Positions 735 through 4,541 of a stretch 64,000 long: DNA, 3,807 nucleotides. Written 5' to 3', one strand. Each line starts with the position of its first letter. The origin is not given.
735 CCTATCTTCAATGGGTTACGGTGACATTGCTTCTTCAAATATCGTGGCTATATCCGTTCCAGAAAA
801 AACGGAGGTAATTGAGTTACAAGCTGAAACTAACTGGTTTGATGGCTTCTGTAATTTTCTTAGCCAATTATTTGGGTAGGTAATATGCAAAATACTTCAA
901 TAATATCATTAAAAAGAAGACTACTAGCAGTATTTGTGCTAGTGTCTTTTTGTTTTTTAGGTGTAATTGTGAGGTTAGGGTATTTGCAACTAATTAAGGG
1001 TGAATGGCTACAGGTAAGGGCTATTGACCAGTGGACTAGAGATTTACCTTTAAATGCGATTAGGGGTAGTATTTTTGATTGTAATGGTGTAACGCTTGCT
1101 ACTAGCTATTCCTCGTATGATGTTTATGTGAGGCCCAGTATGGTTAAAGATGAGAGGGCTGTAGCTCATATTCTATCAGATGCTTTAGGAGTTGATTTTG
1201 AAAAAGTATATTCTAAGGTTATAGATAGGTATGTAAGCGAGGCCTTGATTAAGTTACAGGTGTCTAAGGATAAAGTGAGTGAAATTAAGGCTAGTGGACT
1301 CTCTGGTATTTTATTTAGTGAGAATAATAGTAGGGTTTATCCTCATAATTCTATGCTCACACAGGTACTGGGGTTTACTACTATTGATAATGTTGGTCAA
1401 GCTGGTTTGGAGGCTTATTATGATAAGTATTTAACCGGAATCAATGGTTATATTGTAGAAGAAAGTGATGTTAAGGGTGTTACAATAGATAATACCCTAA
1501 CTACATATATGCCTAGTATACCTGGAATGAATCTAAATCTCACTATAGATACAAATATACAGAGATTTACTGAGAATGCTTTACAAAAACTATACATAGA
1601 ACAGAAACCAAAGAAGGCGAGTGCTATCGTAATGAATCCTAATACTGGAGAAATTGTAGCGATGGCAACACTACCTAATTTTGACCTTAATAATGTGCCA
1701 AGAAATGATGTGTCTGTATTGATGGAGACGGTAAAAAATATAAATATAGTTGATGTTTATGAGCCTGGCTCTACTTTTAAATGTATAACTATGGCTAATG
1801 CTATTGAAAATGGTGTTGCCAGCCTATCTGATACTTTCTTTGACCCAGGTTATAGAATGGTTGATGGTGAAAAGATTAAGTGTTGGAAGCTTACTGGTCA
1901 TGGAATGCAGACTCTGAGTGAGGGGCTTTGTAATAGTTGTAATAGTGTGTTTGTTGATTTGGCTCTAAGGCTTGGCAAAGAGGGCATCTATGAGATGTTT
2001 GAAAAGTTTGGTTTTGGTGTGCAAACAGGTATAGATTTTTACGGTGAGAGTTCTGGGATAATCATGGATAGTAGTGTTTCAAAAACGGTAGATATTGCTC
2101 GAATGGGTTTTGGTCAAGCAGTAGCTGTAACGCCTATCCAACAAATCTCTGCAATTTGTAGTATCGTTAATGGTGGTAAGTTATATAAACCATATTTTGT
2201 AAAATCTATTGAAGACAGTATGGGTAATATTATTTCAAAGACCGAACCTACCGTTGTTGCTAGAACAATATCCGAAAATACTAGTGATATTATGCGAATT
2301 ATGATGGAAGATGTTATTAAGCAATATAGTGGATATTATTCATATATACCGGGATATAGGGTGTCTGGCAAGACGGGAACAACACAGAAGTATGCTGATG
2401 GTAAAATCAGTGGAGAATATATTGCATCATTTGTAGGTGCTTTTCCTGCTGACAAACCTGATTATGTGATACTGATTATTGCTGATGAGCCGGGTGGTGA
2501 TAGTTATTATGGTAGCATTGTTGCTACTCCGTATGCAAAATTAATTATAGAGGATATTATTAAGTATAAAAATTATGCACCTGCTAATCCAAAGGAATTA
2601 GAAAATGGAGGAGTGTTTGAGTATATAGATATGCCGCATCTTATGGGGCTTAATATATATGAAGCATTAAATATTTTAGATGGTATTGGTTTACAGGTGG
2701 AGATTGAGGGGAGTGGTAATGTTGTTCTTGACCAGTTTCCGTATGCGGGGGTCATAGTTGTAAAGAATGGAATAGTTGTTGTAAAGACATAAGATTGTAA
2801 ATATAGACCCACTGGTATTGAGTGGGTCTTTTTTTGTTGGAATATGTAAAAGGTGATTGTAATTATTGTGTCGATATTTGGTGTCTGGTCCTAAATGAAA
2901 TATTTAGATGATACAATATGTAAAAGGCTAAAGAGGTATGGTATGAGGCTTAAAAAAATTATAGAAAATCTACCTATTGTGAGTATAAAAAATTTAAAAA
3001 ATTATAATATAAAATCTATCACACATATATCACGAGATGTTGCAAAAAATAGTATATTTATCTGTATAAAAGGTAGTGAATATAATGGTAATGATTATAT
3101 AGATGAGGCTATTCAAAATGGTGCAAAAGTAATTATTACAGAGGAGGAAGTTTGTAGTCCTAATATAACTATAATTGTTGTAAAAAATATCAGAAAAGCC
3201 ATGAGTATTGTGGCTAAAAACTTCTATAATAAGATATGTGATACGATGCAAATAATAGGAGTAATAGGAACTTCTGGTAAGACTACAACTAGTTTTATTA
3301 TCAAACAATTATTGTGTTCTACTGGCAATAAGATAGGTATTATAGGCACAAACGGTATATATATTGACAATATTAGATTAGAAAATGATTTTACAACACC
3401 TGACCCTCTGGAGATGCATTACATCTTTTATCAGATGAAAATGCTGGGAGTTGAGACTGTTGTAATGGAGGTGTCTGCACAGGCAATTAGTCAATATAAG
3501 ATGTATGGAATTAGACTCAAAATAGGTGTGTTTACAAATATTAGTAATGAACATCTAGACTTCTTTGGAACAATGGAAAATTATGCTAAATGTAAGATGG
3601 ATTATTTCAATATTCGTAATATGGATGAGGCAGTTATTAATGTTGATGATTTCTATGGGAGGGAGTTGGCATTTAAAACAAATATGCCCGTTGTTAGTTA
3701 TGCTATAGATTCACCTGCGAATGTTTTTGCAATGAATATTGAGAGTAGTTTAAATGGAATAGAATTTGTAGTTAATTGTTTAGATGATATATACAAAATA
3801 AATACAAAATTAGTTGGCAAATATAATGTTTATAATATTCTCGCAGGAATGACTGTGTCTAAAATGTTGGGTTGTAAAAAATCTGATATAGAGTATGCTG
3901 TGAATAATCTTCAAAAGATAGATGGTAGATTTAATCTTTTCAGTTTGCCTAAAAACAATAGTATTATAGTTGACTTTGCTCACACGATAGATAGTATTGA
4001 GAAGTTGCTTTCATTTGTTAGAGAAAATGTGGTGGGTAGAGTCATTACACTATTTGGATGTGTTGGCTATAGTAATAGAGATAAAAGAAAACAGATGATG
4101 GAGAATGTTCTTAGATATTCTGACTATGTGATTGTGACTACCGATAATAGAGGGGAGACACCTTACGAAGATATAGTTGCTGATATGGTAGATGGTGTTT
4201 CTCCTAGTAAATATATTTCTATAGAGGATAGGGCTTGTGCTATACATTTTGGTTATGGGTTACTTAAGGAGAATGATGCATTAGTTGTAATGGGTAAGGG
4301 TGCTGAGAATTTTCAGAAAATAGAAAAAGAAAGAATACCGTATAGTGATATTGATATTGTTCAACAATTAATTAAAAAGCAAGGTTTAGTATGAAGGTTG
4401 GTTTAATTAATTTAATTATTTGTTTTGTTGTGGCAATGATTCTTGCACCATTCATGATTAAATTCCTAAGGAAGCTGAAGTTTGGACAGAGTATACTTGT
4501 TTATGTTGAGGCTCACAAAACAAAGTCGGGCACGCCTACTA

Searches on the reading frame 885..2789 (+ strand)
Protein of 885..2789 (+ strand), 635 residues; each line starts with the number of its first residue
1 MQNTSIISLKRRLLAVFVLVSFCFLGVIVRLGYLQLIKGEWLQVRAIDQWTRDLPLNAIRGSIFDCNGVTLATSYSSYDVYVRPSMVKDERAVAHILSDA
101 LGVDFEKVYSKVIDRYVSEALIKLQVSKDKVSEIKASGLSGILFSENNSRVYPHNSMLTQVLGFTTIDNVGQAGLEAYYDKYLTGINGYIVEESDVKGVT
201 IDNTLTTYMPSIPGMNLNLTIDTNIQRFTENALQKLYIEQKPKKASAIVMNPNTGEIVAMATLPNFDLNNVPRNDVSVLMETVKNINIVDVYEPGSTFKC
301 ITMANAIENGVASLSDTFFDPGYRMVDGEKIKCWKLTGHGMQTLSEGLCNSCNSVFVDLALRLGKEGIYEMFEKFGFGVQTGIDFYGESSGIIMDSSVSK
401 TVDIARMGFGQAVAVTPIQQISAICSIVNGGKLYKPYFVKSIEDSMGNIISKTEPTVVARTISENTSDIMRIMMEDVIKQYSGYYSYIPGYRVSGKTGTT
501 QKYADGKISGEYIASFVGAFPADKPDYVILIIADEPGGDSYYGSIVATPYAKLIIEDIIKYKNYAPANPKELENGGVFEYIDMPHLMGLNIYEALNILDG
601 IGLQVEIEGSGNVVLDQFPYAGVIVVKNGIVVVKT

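Call 72: search_protein_families(library=pfam, proteins=[window:885-2789:+], max_evalue=0.001)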
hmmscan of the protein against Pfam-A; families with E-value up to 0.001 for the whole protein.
window:885-2789:+ (635 aa): 4 families
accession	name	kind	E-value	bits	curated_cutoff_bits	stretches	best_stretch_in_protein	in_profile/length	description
PF00905.27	Transpeptidase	-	2.5e-72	244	22.1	1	246-555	2-298/299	Penicillin binding protein transpeptidase domain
PF03717.20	PBP_dimer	-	3.9e-21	76.7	24.4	1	56-203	2-178/180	Penicillin-binding Protein dimerisation domain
PF03793.24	PASTA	-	1.1e-05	25.7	23.2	1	582-634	2-61/64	PASTA domain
PF21922.1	PBP_dimer_2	-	2.4e-05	25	27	0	149-187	24-61/83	Penicillin binding protein A dimerisation domain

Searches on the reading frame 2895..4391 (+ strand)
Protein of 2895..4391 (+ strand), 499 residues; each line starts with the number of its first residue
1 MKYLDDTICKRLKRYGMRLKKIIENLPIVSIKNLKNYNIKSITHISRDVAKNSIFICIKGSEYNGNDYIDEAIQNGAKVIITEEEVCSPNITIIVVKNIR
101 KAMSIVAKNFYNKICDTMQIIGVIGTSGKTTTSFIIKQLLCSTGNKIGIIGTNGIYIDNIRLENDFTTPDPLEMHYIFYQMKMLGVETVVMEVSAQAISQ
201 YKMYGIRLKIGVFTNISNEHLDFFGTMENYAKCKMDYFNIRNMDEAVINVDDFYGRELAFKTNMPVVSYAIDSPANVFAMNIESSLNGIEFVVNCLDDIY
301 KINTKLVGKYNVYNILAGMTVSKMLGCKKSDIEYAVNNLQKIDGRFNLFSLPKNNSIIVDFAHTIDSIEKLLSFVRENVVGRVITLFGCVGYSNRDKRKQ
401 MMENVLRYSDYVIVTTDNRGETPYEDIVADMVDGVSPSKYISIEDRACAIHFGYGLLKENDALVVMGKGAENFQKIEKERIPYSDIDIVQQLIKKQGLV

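Call 72: search_protein_families(library=pfam, proteins=[window:2895-4391:+], max_evalue=0.001)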
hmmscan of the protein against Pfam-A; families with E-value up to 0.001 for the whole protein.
window:2895-4391:+ (499 aa): 3 families
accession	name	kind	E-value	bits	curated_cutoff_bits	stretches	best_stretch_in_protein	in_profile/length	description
PF08245.18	Mur_ligase_M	-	3.9e-46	158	24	1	125-321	3-199/200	Mur ligase middle domain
PF02875.26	Mur_ligase_C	-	8.6e-19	69.1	28.4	1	344-469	1-127/127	Mur ligase, glutamate ligase domain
PF01225.30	Mur_ligase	-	1.7e-07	31.9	21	1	39-110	2-94/95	Mur ligase family, catalytic domain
